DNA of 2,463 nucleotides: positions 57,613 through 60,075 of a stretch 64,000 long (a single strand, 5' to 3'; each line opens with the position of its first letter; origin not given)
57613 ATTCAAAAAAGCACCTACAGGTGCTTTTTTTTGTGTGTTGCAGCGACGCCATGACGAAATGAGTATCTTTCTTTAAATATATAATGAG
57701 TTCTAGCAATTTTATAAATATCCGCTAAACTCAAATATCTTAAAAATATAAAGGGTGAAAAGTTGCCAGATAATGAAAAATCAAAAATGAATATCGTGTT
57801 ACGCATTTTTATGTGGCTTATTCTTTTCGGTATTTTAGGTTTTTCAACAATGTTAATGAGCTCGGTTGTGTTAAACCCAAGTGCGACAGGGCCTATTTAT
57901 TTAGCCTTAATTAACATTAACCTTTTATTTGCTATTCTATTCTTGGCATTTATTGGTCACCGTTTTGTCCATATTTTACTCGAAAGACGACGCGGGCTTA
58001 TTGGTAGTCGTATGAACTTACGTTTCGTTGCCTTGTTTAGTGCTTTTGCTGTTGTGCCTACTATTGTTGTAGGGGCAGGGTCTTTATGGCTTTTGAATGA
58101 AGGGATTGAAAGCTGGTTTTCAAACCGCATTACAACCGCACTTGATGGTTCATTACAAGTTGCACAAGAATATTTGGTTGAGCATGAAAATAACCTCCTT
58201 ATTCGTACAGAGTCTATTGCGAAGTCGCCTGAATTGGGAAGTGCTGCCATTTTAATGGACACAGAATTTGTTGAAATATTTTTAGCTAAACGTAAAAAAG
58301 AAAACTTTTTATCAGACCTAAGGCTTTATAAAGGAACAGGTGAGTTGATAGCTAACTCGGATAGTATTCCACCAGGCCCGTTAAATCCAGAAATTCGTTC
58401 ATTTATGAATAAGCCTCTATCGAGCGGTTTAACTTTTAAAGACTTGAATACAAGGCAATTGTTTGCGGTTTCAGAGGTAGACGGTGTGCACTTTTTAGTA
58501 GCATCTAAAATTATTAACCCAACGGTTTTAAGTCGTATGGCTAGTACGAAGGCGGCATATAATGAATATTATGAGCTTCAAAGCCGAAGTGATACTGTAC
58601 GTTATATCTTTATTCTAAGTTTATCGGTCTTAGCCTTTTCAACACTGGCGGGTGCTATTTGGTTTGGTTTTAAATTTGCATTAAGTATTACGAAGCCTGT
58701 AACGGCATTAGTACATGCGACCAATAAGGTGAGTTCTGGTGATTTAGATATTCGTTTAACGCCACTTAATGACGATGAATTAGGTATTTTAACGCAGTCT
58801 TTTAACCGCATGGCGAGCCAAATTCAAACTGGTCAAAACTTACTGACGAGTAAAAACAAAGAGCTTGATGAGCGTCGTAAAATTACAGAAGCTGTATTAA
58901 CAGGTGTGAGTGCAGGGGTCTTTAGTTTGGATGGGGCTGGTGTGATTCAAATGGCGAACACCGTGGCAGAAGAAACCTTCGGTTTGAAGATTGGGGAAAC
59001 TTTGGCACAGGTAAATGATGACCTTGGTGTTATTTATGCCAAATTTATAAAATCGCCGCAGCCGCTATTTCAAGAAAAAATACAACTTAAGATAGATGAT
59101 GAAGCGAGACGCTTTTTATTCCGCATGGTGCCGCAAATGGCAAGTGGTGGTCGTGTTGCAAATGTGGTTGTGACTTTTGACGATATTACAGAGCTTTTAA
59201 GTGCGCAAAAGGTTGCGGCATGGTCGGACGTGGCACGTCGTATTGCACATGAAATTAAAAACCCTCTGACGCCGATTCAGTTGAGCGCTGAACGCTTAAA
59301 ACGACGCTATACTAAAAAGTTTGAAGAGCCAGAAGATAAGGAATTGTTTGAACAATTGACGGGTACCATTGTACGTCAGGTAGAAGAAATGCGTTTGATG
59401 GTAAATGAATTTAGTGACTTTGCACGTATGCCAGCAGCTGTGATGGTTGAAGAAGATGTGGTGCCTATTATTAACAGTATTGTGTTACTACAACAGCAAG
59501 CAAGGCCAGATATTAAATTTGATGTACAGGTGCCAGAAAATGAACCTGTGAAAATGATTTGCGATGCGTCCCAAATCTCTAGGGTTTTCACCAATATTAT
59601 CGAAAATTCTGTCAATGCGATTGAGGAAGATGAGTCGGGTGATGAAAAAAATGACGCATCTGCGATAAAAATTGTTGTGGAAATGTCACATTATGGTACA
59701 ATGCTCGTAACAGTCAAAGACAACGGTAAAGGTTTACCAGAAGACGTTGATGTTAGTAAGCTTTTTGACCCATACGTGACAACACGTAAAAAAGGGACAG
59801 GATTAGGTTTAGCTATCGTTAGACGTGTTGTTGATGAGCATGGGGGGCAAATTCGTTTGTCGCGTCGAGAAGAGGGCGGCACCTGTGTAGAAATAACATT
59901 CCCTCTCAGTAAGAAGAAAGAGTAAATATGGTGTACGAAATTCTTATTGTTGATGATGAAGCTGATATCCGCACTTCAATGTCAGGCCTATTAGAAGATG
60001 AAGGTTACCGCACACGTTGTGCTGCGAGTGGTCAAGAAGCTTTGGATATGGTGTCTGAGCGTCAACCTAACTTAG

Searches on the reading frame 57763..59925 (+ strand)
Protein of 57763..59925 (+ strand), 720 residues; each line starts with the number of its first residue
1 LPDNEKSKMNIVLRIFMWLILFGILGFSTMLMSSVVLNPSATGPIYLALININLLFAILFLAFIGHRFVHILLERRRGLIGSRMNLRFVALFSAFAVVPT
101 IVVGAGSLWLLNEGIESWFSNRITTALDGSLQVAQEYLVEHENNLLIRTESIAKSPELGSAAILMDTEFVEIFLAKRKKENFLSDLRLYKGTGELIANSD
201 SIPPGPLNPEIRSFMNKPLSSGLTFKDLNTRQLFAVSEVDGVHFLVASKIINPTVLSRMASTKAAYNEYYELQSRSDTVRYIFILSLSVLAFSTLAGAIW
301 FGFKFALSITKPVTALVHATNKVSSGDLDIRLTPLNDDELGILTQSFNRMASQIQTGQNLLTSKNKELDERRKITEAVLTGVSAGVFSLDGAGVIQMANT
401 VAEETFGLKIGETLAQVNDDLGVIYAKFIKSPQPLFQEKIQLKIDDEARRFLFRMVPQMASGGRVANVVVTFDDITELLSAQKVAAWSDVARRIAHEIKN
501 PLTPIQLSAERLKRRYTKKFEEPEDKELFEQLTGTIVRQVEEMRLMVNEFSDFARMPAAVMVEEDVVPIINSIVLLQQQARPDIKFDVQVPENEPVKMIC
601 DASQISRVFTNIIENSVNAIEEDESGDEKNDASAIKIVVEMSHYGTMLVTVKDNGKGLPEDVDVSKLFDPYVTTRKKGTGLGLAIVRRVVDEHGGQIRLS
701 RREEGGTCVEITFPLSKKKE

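Call 82: search_protein_families(library=pfam, proteins=[window:57763-59925:+], max_evalue=0.00001)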
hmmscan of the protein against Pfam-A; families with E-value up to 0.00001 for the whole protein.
window:57763-59925:+ (720 aa): 4 families
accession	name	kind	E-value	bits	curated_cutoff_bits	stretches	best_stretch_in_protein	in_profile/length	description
PF02518.31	HATPase_c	-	5.1e-23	82.1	26.4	1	601-716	2-110/111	Histidine kinase-, DNA gyrase B-, and HSP90-like ATPase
PF00672.30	HAMP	-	9.4e-15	55.1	25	1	305-355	2-52/53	HAMP domain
PF19312.4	NtrY_N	-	2e-14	54.1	23.2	1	44-290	35-288/291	NtrY N-terminal region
PF00512.31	HisKA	-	8.3e-13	48.6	26.9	1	488-557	3-64/66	His Kinase A (phospho-acceptor) domain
